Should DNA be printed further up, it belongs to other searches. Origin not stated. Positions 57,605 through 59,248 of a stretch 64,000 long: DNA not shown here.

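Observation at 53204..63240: MarR-headed operon interleaving a LIV-type ABC importer with PaaY-like, PaaK-like, thiolase, amidase and kynurenine-formamidase genes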

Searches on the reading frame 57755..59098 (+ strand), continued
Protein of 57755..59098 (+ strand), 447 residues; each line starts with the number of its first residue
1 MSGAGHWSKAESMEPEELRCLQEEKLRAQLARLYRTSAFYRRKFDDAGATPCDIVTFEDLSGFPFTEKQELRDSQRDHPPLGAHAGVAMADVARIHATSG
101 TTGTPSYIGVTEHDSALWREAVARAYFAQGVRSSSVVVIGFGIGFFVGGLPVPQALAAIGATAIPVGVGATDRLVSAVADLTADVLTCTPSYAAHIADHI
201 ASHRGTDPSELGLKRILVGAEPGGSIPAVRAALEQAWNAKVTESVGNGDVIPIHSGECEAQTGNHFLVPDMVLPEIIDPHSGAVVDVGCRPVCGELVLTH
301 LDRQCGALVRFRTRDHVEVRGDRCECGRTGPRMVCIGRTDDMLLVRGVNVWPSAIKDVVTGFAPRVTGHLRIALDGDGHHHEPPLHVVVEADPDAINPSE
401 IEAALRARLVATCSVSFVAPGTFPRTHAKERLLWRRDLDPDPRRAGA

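Call 62: search_solved_structures(query=L091:15127-15930:-, max_evalue=1e-10, show_alignments=2)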
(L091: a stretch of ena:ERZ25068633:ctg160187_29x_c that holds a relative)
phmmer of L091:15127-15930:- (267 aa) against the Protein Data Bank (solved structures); distinct sequences matched with E-value up to 1e-10: 15.
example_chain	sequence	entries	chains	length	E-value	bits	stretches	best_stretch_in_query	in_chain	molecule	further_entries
2nox_A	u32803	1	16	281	7.8e-59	202.5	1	4-266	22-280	Tryptophan 2,3-dioxygenase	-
2nw7_A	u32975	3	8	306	2.1e-52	181.4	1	4-266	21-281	Tryptophan 2,3-dioxygenase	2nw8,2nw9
1yw0_A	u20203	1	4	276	8.4e-52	179.4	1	6-266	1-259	tryptophan 2,3-dioxygenase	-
7p46_A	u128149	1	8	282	2.5e-51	177.9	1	4-266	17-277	Tryptophan 2,3-dioxygenase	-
3e08_A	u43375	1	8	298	3.1e-51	177.6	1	4-266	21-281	Tryptophan 2,3-dioxygenase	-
3bk9_A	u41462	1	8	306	4.6e-51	177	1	4-266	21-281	Tryptophan 2,3-dioxygenase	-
4hka_A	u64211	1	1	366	7.2e-43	150.2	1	6-166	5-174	Tryptophan 2,3-dioxygenase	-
9esd_A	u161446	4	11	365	7.6e-43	150.1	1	6-166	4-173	Tryptophan 2,3-dioxygenase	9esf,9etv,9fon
4pw8_A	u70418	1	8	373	6.8e-38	133.9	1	5-130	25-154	Tryptophan 2,3-dioxygenase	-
5ti9_A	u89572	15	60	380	7.3e-38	133.8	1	5-130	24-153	Tryptophan 2,3-dioxygenase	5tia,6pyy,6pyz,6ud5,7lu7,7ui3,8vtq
6vbn_A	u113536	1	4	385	7.6e-38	133.7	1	5-130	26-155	Tryptophan 2,3-dioxygenase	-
8r5q_A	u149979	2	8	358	7.7e-38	133.7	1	6-130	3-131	Tryptophan 2,3-dioxygenase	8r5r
8qv7_A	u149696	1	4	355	7.7e-38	133.7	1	6-130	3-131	Tryptophan 2,3-dioxygenase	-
6a4i_A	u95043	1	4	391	8.1e-38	133.6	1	5-130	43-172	Tryptophan 2,3-dioxygenase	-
9ezj_A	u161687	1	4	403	9.2e-38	133.4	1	5-130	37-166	Tryptophan 2,3-dioxygenase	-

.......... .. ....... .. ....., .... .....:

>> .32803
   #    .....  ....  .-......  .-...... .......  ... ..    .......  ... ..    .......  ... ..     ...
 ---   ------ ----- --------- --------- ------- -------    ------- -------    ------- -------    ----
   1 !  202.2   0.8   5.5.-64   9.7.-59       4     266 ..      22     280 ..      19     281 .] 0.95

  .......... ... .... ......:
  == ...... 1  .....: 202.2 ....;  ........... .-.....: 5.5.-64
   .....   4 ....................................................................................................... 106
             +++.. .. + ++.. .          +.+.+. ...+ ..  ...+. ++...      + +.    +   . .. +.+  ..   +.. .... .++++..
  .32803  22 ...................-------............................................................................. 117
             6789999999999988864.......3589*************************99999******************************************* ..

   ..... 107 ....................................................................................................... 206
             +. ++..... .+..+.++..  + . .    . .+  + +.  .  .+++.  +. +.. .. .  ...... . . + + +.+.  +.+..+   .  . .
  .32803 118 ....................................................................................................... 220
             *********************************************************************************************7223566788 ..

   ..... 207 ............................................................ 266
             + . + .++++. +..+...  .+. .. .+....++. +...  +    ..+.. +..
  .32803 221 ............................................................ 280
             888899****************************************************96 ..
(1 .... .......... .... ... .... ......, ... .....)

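Call 66: find_related_loci(query=A2, collection=metagenome_contigs, flank=10000)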
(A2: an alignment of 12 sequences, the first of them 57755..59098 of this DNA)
Query A2 (447 aa) in metagenome_contigs; peptide patterns used: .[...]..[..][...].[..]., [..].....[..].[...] (x = any residue, [..] = any of these).
381 stretches matched a pattern; 155 encode a relative of the query (tblastn E <= 1e-3); the best 80 are kept; 80 distinct loci.
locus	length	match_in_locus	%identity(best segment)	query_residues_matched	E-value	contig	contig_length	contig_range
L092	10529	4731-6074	75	1-447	0e+0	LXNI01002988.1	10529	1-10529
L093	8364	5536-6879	75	1-447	0e+0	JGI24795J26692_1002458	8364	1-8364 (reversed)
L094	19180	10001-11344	75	1-447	0e+0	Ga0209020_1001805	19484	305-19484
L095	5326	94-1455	65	1-446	0e+0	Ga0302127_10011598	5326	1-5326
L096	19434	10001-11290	53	8-433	2e-153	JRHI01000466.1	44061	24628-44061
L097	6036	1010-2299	53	8-433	8e-153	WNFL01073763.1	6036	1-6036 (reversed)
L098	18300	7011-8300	53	8-433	3e-151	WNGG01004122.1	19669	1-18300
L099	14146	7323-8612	53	8-433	3e-151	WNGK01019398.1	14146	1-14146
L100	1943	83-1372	53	8-433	2e-163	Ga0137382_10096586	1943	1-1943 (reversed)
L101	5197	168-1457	53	8-433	4e-153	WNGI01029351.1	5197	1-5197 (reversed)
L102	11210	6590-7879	53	8-433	5e-151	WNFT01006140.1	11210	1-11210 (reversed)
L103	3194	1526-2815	53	8-433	3e-158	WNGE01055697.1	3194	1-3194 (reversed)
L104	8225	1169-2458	53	8-433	1e-150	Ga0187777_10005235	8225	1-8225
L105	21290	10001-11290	53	8-433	7e-151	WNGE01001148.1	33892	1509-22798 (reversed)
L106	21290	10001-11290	53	8-433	4e-150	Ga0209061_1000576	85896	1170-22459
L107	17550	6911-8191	52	11-433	2e-149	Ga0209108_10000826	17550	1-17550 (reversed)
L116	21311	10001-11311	52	2-435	3e-144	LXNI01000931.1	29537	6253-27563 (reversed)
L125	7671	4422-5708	55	11-435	4e-139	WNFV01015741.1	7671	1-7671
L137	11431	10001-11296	48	9-437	3e-130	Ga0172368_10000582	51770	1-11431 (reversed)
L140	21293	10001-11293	53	11-434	7e-135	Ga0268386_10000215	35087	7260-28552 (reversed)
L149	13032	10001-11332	47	1-442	1e-125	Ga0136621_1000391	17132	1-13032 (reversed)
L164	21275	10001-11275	49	11-433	8e-118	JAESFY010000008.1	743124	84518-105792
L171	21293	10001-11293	52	6-433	1e-129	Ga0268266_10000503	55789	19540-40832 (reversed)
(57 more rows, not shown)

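Call 70: search_protein_families(library=pfam, proteins=[L125:853-2355:+, L125:2345-4393:+, L149:9309-10004:+, L125:6879-7658:+, L098:5990-6931:+, L140:11299-12210:+, L164:15582-17729:-, L116:7959-9380:+, L116:5326-7824:+, L137:9409-9999:+], max_evalue=0.0001)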
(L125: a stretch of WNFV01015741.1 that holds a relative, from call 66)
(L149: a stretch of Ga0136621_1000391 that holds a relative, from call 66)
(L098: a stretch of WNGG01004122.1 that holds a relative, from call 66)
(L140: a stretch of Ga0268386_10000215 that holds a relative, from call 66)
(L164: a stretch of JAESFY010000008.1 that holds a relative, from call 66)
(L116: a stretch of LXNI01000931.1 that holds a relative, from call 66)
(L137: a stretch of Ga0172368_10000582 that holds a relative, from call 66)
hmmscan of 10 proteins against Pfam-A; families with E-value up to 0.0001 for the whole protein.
L125:853-2355:+ (500 aa): 1 family
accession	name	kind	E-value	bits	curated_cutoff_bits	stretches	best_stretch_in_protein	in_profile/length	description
PF00171.27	Aldedh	-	5.9e-172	572.8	23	1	30-496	1-461/461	Aldehyde dehydrogenase family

L125:2345-4393:+ (682 aa): 4 families
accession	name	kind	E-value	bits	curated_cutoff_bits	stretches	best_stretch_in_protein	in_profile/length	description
PF01179.26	Cu_amine_oxid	-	3.1e-163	543.9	27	1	264-666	2-407/407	Copper amine oxidase, enzyme domain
PF02728.21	Cu_amine_oxidN3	-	1.8e-11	44.7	22.6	1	140-242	2-100/100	Copper amine oxidase, N3 domain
PF21994.1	AGAO-like_N2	-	6.7e-06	26.7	27.4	1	61-130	3-74/76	AGAO-like N2 domain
PF02727.21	Cu_amine_oxidN2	-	2e-05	25.2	21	1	53-132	1-84/87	Copper amine oxidase, N2 domain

L149:9309-10004:+ (231 aa): 3 families
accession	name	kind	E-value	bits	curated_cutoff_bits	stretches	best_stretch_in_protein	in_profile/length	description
PF00392.27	GntR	-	5.6e-19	68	27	1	17-80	3-64/64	Bacterial regulatory proteins, gntR family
PF07729.17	FCD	-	1.7e-15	58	24.3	1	106-224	2-123/125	FCD domain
PF02082.26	Rrf2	-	8.6e-05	23.1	30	0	42-83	27-68/132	Iron-dependent Transcriptional regulator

L125:6879-7658:+ (259 aa): 2 families
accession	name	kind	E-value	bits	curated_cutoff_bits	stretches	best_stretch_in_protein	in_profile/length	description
PF00440.29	TetR_N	-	1.7e-15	57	24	1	35-72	4-41/47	Bacterial regulatory proteins, tetR family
PF17754.6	TetR_C_14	-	1.6e-10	41.3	22.7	1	102-208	10-111/112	MftR C-terminal domain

L098:5990-6931:+ (313 aa): 1 family
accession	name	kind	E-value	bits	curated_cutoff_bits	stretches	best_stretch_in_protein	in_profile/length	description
PF01208.23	URO-D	-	4e-15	56.1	23.9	1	14-191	13-203/346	Uroporphyrinogen decarboxylase (URO-D)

L140:11299-12210:+ (303 aa): 0 families

L164:15582-17729:- (715 aa): 0 families

L116:7959-9380:+ (473 aa): 2 families
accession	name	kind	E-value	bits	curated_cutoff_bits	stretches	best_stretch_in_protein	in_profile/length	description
PF16980.11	CitMHS_2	-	2.1e-194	646.8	25.7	1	32-472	3-448/448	Putative citrate transport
PF03600.22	CitMHS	-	1.8e-07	31.1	31.9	1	93-394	38-312/336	Citrate transporter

L116:5326-7824:+ (832 aa): 0 families

L137:9409-9999:+ (196 aa): 7 families
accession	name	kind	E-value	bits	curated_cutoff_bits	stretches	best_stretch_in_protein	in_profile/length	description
PF07883.17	Cupin_2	-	4.3e-18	65.2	27.2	1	117-181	6-69/70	Cupin domain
PF01381.28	HTH_3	-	2e-11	44.1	23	1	10-61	1-52/55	Helix-turn-helix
PF13560.12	HTH_31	-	1.3e-09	38.7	27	1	11-59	7-56/64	Helix-turn-helix domain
PF02311.25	AraC_binding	-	1.5e-07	31.7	21.1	1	127-175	20-68/135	AraC-like ligand binding domain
PF13443.12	HTH_26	-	2.4e-06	28.1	22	1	13-61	5-54/63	Cro/C1-type HTH DNA-binding domain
PF12844.13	HTH_19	-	2.6e-06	27.7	30.2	1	9-60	3-54/64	Helix-turn-helix domain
PF05899.18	Cupin_3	-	8.9e-05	22.5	23.5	0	129-164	24-60/74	EutQ-like cupin domain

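Call 75: search_dna_similar(query=window:57755-59098:+, collection=plasmids, mode=protein, max_evalue=1e-60, max_rows=40)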
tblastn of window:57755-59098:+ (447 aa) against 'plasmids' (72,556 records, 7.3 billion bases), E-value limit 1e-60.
Records with a match: 60; places in all: 60; records where one place covers at least 80% of the query: 58.
Best place of each record, by identity: <60% 60.
By first word of the organism name: Pseudosulfitobacter 21; Sinorhizobium 10; Sulfitobacter 7; Roseibium 3; Sagittula 2; Haloferax 2; Variovorax 2; Bosea 1; Bacillus 1; Marinovum 1; and 10 more.
By predicted mobility (MOB-suite, as given by PLSDB): non-mobilizable 35; conjugative 21; mobilizable 4.
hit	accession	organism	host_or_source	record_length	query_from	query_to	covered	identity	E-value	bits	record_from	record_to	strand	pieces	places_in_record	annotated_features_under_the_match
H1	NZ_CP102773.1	Bosea sp. NBC_00550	-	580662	11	429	94%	44.0%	6e-87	297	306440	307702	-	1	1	AMP-binding protein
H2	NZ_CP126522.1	Bacillus toyonensis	bacterial isolate,soil in warm, humid ...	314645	13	429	93%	43.9%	3e-95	321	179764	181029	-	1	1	AMP-binding protein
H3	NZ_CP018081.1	Sulfitobacter alexandrii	Alexandrium minutum,cell culture,cell ...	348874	7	425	94%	43.4%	1e-91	310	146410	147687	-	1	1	AMP-binding protein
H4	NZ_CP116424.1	Sulfitobacter faviae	Hexacorallia,culture,Cold water coral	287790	7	425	94%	43.1%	3e-91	309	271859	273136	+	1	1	AMP-binding protein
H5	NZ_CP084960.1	Sulfitobacter pontiacus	cell culture,Seawater from the North ...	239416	7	428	94%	42.6%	9e-90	305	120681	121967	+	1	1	AMP-binding protein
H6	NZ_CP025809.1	Sulfitobacter sp. SK025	Marine surface water,North Sea (surface ...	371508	7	428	94%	42.6%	9e-90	305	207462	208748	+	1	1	AMP-binding protein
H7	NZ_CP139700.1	Sulfitobacter pontiacus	Bacterial Culture,hydrothermal vent ...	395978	7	428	94%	42.6%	9e-90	305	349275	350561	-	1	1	AMP-binding protein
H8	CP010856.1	Marinovum algicola DG 898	-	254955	7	425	94%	42.9%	7e-91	308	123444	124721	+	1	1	Coenzyme F390 synthetase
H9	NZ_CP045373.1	Sulfitobacter sp. THAF37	pure culture,Surface of a polyethylene ...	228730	7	425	94%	42.7%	1e-91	310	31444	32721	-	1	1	AMP-binding protein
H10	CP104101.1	Phaeobacter sp. G2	cell culture,Emiliania huxleyi RCC1216 ...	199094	7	425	94%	42.6%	3e-91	309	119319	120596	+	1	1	AMP-binding protein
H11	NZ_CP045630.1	Roseibium aggregatum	-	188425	7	425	94%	42.6%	6e-90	305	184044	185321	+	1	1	AMP-binding protein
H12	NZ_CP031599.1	Roseovarius indicus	pure culture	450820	7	425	94%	42.6%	4e-91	309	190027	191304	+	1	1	AMP-binding protein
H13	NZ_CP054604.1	Pseudosulfitobacter pseudonitzschiae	surface sea water,shallow sea, symbosis ...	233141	7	428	94%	42.2%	6e-89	303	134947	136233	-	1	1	AMP-binding protein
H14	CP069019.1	Pseudosulfitobacter pseudonitzschiae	Skeletonema menzelii,The surface ...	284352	7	428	94%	42.2%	6e-89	303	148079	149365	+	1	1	AMP-binding protein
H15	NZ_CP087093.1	Pseudosulfitobacter pseudonitzschiae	Skeletonema costatum,The surface ...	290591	7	428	94%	42.2%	6e-89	303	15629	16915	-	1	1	AMP-binding protein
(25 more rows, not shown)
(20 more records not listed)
